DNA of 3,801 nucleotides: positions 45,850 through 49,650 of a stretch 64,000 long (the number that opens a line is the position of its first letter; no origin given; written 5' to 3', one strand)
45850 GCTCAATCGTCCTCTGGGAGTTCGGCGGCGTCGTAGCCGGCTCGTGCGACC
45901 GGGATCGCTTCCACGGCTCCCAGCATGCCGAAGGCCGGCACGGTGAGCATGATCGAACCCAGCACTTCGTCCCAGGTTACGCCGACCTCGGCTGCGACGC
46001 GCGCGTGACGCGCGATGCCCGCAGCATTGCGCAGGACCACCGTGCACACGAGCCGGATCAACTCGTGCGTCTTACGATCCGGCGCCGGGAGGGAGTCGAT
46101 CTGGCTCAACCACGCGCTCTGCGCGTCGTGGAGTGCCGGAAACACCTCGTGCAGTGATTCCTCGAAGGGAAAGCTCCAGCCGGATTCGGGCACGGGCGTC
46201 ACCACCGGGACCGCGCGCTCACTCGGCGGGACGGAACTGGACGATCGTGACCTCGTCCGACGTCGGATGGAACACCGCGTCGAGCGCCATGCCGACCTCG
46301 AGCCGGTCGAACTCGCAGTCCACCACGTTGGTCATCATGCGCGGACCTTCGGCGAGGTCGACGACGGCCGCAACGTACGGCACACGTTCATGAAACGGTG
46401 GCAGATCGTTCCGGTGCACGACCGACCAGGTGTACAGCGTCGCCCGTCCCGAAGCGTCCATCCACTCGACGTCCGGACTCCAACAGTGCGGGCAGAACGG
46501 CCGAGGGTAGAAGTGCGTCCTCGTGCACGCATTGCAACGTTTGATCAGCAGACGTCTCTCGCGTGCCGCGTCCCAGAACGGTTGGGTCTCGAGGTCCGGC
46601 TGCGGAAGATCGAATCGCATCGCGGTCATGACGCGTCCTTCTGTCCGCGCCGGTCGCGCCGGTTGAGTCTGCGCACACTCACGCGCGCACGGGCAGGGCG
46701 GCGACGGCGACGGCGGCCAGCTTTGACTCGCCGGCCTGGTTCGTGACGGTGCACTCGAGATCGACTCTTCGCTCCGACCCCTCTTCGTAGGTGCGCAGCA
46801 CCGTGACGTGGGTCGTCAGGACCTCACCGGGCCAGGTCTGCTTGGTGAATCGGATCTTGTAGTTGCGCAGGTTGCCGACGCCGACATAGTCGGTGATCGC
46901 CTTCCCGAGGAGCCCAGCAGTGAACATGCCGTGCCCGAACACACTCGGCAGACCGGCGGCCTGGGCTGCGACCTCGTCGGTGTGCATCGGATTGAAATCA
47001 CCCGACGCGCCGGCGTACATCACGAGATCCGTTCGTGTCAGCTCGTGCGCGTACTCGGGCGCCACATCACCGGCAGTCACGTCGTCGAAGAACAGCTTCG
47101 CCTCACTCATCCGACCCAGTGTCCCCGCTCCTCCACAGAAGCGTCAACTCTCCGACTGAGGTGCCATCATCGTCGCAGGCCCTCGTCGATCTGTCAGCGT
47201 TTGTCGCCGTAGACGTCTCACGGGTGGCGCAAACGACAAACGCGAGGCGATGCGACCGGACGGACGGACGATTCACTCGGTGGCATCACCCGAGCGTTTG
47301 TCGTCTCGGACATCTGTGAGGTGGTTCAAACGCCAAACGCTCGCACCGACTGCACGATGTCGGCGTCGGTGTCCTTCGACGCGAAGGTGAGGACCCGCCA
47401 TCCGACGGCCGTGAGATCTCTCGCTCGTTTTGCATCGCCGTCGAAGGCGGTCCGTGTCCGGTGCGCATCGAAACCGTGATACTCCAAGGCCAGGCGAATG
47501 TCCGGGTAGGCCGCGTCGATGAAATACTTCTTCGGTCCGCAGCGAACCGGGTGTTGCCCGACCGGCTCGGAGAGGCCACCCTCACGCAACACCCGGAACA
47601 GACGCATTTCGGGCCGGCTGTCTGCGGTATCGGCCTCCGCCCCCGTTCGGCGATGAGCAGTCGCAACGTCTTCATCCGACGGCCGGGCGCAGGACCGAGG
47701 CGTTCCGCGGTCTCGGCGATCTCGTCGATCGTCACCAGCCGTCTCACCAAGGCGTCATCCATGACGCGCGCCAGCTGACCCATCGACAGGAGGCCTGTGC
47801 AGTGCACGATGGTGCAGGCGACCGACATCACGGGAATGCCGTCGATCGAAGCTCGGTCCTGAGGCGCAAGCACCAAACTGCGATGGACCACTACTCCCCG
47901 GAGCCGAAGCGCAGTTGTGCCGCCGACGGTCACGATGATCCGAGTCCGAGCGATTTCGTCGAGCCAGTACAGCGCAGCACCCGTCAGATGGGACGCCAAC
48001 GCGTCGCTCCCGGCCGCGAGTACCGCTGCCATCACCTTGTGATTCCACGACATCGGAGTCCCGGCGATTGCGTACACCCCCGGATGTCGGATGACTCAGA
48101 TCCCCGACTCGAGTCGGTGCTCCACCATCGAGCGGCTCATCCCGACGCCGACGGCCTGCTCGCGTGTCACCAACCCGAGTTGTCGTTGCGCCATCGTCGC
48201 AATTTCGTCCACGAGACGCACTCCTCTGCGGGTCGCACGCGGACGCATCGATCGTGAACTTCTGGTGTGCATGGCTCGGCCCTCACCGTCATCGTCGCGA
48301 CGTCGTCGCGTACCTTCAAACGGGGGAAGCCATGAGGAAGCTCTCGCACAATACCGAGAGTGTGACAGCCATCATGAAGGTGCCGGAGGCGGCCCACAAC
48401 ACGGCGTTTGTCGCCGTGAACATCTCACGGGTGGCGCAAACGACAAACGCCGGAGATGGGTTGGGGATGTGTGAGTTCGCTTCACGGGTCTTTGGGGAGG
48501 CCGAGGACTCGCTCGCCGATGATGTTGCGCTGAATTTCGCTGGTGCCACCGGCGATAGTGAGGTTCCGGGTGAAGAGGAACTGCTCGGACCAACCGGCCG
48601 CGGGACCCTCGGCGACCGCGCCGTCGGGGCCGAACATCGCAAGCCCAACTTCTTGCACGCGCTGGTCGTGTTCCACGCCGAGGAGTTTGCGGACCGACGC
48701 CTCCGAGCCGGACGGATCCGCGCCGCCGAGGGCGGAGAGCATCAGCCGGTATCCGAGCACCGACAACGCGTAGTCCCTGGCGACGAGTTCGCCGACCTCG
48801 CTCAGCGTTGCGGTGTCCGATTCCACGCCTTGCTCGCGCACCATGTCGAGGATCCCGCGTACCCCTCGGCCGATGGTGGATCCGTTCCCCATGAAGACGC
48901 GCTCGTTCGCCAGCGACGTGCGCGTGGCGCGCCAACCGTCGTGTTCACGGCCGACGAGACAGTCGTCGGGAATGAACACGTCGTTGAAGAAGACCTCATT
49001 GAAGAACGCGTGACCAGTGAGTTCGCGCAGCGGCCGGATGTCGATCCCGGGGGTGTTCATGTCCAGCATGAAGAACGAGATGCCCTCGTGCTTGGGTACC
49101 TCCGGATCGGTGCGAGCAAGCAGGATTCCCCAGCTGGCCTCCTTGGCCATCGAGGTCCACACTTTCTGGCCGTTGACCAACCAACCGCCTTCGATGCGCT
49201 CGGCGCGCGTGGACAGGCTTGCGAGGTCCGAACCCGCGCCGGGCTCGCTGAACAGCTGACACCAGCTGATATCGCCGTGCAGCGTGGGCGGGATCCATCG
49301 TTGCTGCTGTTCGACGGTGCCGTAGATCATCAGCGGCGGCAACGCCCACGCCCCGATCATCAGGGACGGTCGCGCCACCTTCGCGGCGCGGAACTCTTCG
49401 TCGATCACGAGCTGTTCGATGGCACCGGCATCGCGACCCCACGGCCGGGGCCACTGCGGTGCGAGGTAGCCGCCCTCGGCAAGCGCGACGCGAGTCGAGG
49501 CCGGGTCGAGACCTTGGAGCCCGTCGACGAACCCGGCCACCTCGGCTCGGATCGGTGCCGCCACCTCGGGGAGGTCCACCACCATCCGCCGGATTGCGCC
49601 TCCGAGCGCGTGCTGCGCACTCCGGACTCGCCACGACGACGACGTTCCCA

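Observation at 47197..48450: Three copies of a 47-nt palindromic element bracketing a decayed gene between two catabolic operons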

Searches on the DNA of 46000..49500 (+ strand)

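Call 8: search_rna_families(source=window, start=46000, end=49500, threshold=evalue, max_evalue=1)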
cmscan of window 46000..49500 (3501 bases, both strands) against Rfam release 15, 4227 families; matches with E-value up to 1: 0.
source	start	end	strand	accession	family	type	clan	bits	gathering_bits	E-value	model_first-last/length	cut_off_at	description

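Call 9: search_dna_similar(query=window:46600-48600:+, collection=plasmids, mode=near)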
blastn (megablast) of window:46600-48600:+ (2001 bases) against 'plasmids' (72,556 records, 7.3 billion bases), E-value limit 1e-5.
No match.

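Call 38: build_rna_model(alignment_id=A2, structure=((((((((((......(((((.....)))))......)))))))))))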
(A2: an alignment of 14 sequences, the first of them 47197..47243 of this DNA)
Model R1 built from alignment A2 (14 sequences, 47 columns); structure: as given.
model positions 47; base pairs 15; branch points 0; effective number of sequences 9.96; information 1.173 bits per position. Calibrated on 0.2 Mb of random sequence (short: E-values are rough).
structure used (alignment columns):
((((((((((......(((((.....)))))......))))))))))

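Call 39: search_with_rna_model(model_id=R1, sources=[window, L002, L012, L022, L023, L024, L025, L034, L043, L050, L052, L055, L058, L059, L068, L070, L071, L072, L073, L074, L075, L076, L077, L078, L079, L080, L081, L082, L004, L015, L011, L027, L031, L065, L069], max_evalue=1)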
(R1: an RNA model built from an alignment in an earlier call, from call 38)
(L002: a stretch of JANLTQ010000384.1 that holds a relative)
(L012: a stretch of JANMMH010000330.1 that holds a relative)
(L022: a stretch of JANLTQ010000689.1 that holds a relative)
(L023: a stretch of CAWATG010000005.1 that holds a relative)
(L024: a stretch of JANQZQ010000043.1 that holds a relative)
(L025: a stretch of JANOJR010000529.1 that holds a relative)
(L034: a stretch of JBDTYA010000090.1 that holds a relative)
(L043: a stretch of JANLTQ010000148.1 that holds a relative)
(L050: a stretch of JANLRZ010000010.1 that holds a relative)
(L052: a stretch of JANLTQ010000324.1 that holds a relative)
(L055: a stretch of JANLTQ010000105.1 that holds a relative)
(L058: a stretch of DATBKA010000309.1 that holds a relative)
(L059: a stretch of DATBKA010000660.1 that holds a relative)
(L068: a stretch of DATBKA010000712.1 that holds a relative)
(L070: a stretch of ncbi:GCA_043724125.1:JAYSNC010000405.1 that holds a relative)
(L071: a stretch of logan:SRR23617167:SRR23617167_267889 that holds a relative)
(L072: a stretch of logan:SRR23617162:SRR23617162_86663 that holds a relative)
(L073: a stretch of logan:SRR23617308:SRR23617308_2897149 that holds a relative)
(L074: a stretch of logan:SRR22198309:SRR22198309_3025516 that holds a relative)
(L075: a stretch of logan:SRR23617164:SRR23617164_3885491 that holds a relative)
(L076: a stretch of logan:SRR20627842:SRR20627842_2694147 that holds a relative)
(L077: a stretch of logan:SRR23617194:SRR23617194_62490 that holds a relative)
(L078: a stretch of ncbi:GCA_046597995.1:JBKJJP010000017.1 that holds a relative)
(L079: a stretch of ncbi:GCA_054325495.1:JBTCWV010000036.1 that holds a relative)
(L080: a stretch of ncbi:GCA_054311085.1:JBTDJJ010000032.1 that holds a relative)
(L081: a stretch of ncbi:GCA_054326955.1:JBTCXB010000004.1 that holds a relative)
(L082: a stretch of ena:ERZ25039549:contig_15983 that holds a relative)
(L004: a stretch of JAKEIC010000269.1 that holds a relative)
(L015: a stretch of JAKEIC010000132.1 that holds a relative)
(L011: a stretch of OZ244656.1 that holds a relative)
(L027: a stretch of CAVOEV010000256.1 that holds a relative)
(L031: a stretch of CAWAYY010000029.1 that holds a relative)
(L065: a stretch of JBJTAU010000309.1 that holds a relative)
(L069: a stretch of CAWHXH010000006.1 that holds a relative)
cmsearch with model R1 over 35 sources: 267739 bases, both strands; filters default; matches with E-value up to 1: 107.
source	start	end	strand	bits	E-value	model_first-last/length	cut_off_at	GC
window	48404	48450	+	70.6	4.1e-19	1-47/47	no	0.6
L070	2786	2832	-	70.6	4.1e-19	1-47/47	no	0.6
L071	72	118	-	70.6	4.1e-19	1-47/47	no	0.6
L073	72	118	-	70.6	4.1e-19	1-47/47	no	0.6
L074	75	121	-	70.6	4.1e-19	1-47/47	no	0.6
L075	72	118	-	70.6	4.1e-19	1-47/47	no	0.6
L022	3885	3931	+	70.4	4.6e-19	1-47/47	no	0.64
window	47197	47243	+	69.5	9.2e-19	1-47/47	no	0.62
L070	3994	4040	-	69.5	9.2e-19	1-47/47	no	0.62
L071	1280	1326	-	69.5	9.2e-19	1-47/47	no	0.62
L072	700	746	-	69.5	9.2e-19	1-47/47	no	0.62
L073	1280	1326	-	69.5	9.2e-19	1-47/47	no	0.62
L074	1283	1329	-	69.5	9.2e-19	1-47/47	no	0.62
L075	1280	1326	-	69.5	9.2e-19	1-47/47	no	0.62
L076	595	641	-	69.5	9.2e-19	1-47/47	no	0.62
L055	1864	1910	+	68.1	2.4e-18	1-47/47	no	0.6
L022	2695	2741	+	67.3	4.4e-18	1-47/47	no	0.62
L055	1936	1982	+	66.7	7e-18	1-47/47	no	0.62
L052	2035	2081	+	65.7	1.5e-17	1-47/47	no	0.66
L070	3897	3943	-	65.2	2.1e-17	1-47/47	no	0.55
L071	1183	1229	-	65.2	2.1e-17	1-47/47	no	0.55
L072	603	649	-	65.2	2.1e-17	1-47/47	no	0.55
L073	1183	1229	-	65.2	2.1e-17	1-47/47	no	0.55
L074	1186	1232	-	65.2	2.1e-17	1-47/47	no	0.55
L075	1183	1229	-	65.2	2.1e-17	1-47/47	no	0.55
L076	498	544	-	65.2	2.1e-17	1-47/47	no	0.55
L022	3981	4027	+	64.1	4.5e-17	1-47/47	no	0.66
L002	7021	7067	-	63.3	8.4e-17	1-47/47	no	0.66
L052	2108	2154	+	61.7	2.5e-16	1-47/47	no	0.66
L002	6959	7005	-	60.8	5e-16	1-47/47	no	0.64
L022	2788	2834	+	60.8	5e-16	1-47/47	no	0.57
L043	1582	1628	+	54.2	5.8e-14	1-47/47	no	0.62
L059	2091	2137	+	41.1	7.7e-10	1-47/47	no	0.68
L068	650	696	-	39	3.7e-09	1-47/47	no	0.68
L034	1317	1363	-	37.1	1.4e-08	1-47/47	no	0.64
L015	5688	5736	+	35.6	4.2e-08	1-47/47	no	0.57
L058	977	1023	+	33.1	2.7e-07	1-47/47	no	0.66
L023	6911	6956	-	32.7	3.6e-07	1-47/47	no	0.5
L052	2035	2081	-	31.6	7.6e-07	1-47/47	no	0.66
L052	2108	2154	-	29.1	4.7e-06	1-47/47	no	0.66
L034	1255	1301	-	29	5.2e-06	1-47/47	no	0.64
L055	1936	1982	-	28.6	6.9e-06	1-47/47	no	0.62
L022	2695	2741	-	28.2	9.1e-06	1-47/47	no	0.62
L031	5777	5817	+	27.8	1.2e-05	1-47/47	no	0.76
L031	6194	6231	+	27.7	1.3e-05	1-47/47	no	0.76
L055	1864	1910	-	27.6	1.4e-05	1-47/47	no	0.6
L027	1189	1233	+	27.4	1.6e-05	1-47/47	no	0.53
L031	5777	5817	-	27.2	1.9e-05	1-47/47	no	0.76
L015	5688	5736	-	27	2.1e-05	1-47/47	no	0.57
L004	3358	3406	+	26.8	2.5e-05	1-47/47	no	0.61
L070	3897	3943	+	26.7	2.8e-05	1-47/47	no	0.55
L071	1183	1229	+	26.7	2.8e-05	1-47/47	no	0.55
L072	603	649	+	26.7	2.8e-05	1-47/47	no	0.55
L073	1183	1229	+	26.7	2.8e-05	1-47/47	no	0.55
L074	1186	1232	+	26.7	2.8e-05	1-47/47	no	0.55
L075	1183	1229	+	26.7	2.8e-05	1-47/47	no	0.55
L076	498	544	+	26.7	2.8e-05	1-47/47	no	0.55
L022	3885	3931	-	26.6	2.9e-05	1-47/47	no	0.64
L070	2786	2832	+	26.6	3e-05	1-47/47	no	0.6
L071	72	118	+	26.6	3e-05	1-47/47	no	0.6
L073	72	118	+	26.6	3e-05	1-47/47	no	0.6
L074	75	121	+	26.6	3e-05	1-47/47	no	0.6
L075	72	118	+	26.6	3e-05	1-47/47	no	0.6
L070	3994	4040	+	26.6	3e-05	1-47/47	no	0.62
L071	1280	1326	+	26.6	3e-05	1-47/47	no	0.62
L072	700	746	+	26.6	3e-05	1-47/47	no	0.62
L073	1280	1326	+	26.6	3e-05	1-47/47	no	0.62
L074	1283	1329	+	26.6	3e-05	1-47/47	no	0.62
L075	1280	1326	+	26.6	3e-05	1-47/47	no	0.62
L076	595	641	+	26.6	3e-05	1-47/47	no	0.62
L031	6194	6231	-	26.4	3.2e-05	1-47/47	no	0.76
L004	3351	3406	-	26.2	3.9e-05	1-47/47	no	0.59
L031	6602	6642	-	25.9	4.8e-05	1-47/47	no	0.78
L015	3322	3370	+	25.3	7.5e-05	1-47/47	no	0.63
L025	1517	1562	+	25.2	8.3e-05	1-47/47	no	0.7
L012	4671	4716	-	25.1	8.3e-05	1-47/47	no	0.67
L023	6911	6956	+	25.1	8.6e-05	1-47/47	no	0.5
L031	6602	6642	+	25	9.4e-05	1-47/47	no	0.78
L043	1582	1628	-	24.8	0.00011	1-47/47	no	0.62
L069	2135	2184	+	23.8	0.00023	1-47/47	no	0.56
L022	3981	4027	-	23.4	0.00029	1-47/47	no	0.66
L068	650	696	+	23.2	0.00034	1-47/47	no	0.68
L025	1517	1562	-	22.1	0.00077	1-47/47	no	0.7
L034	1317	1363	+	22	0.00082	1-47/47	no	0.64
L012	4671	4716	+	21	0.0016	1-47/47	no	0.67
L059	2091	2137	-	20.4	0.0025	1-47/47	no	0.68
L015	3322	3370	-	20.1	0.0033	1-47/47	no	0.63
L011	7917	7961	-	19.8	0.004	1-47/47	no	0.56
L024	1899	1947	+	19.8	0.0041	1-47/47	no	0.65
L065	967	1008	-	19.7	0.0044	1-47/47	no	0.62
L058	977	1023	-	18.8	0.0081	1-47/47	no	0.66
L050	5375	5421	+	18.8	0.0084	1-47/47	no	0.66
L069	2135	2184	-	18.7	0.0087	1-47/47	no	0.56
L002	7021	7067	+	18.5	0.01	1-47/47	no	0.66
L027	1189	1233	-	17.8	0.017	1-47/47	no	0.53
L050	5375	5421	-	17.4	0.022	1-47/47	no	0.66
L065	967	1008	+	16.6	0.041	1-47/47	no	0.62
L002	6959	7005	+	16.5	0.045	1-47/47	no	0.64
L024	1899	1940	-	15.4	0.1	1-47/47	no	0.69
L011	7917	7961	+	14.4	0.2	1-47/47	no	0.56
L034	1255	1301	+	13.9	0.3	1-47/47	no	0.64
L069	5171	5200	+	13.4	0.42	1-47/47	no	0.47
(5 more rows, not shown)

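Call 47: search_with_rna_model(model_id=R1, sources=[L083, L084, L085, L086, L087], max_evalue=10, filters=off)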
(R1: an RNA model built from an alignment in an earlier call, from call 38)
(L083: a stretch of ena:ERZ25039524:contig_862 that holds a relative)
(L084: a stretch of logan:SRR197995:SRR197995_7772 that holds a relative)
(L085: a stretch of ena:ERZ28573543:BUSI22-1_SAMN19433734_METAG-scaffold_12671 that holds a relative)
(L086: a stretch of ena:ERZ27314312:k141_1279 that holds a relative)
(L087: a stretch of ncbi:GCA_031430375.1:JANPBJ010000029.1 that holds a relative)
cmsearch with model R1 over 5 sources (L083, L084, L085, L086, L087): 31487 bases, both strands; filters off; matches with E-value up to 10: 77.
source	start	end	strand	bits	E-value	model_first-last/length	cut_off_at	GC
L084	76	122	-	29.3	4.9e-07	1-47/47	no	0.68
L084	1236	1282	-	25.7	6.4e-06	1-47/47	no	0.74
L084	1308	1354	-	23.1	4.4e-05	1-47/47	no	0.7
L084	148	194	+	21.8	0.00011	1-47/47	no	0.72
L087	3697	3743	-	21.4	0.00014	1-47/47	no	0.64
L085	2516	2562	-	21.3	0.00016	1-47/47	no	0.6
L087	3697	3743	+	20.8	0.00022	1-47/47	no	0.64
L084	1236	1282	+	19.3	0.00068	1-47/47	no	0.74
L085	1310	1356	-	19.2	0.00071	1-47/47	no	0.6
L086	3751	3797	-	19.2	0.00071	1-47/47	no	0.6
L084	1308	1354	+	18.6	0.0011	1-47/47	no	0.7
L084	148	194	-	17.8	0.002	1-47/47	no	0.72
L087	3769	3815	+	17.7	0.0021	1-47/47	no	0.62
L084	76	122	+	17.6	0.0023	1-47/47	no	0.68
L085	2516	2562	+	17.5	0.0025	1-47/47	no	0.6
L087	3769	3815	-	16.8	0.0041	1-47/47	no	0.62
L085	1310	1356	+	16.4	0.0056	1-47/47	no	0.6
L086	3751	3797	+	16.4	0.0056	1-47/47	no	0.6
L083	4943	4989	+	15.3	0.012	1-47/47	no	0.64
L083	4871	4917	-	15.2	0.014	1-47/47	no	0.6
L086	4877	4923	-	14.1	0.03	1-47/47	no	0.6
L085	2436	2482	-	14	0.031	1-47/47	no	0.62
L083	4943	4989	-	13.5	0.047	1-47/47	no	0.64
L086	4958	5002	-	13.1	0.061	2-46/47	no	0.58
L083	3730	3776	-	12.4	0.1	1-47/47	no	0.62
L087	503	521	+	11.6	0.18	17-35/47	no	0.84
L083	3730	3776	+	11.5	0.2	1-47/47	no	0.62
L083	7449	7473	-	11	0.27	1-47/47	no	0.72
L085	2852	2893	+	10.2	0.51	1-47/47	no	0.69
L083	7183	7237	-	10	0.56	6-42/47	no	0.75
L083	3802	3848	+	9.8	0.68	1-47/47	no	0.72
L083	4871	4917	+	9.5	0.82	1-47/47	no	0.6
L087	4814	4848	-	9.1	1.1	1-47/47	no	0.6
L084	3816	3836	-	8.7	1.5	1-47/47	no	0.62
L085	2682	2699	+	8.3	1.9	17-34/47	no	0.89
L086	4958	5002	+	8.2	2.1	2-46/47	no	0.58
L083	7698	7739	-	8.1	2.2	1-47/47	no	0.67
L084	3783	3810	-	8.1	2.3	1-47/47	no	0.82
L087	1661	1698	+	8.1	2.3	1-47/47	no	0.82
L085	5264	5306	-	8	2.4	1-47/47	no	0.6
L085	4240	4285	+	7.9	2.6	1-47/47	no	0.83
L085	1104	1125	+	7.9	2.6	1-47/47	no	0.82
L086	3545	3566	+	7.9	2.6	1-47/47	no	0.82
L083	3802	3848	-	7.8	2.7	1-47/47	no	0.72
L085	118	171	-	7.8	2.8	1-47/47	no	0.69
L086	2559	2612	-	7.8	2.8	1-47/47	no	0.69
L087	4257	4300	-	7.5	3.6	1-47/47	no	0.57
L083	2101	2125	-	7.4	3.7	1-47/47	no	0.68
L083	7432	7452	+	7.3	4.1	1-47/47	no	0.62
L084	3816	3836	+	7.3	4.1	1-47/47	no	0.62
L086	745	785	-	7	5.1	1-47/47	no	0.61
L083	7698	7739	+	6.9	5.3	1-47/47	no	0.67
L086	745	785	+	6.9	5.4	1-47/47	no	0.61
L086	1981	2013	+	6.9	5.5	1-47/47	no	0.82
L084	1850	1874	+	6.9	5.5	1-47/47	no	0.64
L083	3282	3299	-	6.8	5.7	1-47/47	no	0.67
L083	7821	7833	+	6.8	5.7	18-30/47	no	0.69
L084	1850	1874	-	6.8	5.9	1-47/47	no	0.64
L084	2490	2536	+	6.8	6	1-47/47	no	0.72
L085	3517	3551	+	6.6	6.6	1-47/47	no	0.66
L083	3282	3299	+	6.5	7.1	1-47/47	no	0.67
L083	2353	2372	-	6.5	7.1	1-47/47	no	0.7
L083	6766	6784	+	6.5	7.1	1-47/47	no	0.68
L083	3570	3592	+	6.5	7.2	1-47/47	no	0.83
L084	4149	4164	-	6.4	7.8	17-32/47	no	0.75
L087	3128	3141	+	6.4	7.9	1-47/47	no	0.64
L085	552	567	-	6.3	8.1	1-47/47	no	0.69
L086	2993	3008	-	6.3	8.1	1-47/47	no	0.69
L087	5502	5517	-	6.3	8.5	17-32/47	no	0.88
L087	4257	4300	+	6.3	8.5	1-47/47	no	0.57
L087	1205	1263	+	6.3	8.5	1-47/47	no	0.71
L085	552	567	+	6.2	8.7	1-47/47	no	0.69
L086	2993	3008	+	6.2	8.7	1-47/47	no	0.69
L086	1755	1798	+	6.2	9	1-47/47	no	0.75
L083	6180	6220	-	6.2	9.2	1-47/47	no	0.73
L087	4814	4848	+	6.2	9.2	1-47/47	no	0.6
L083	5545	5589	-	6.1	9.5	1-47/47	no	0.64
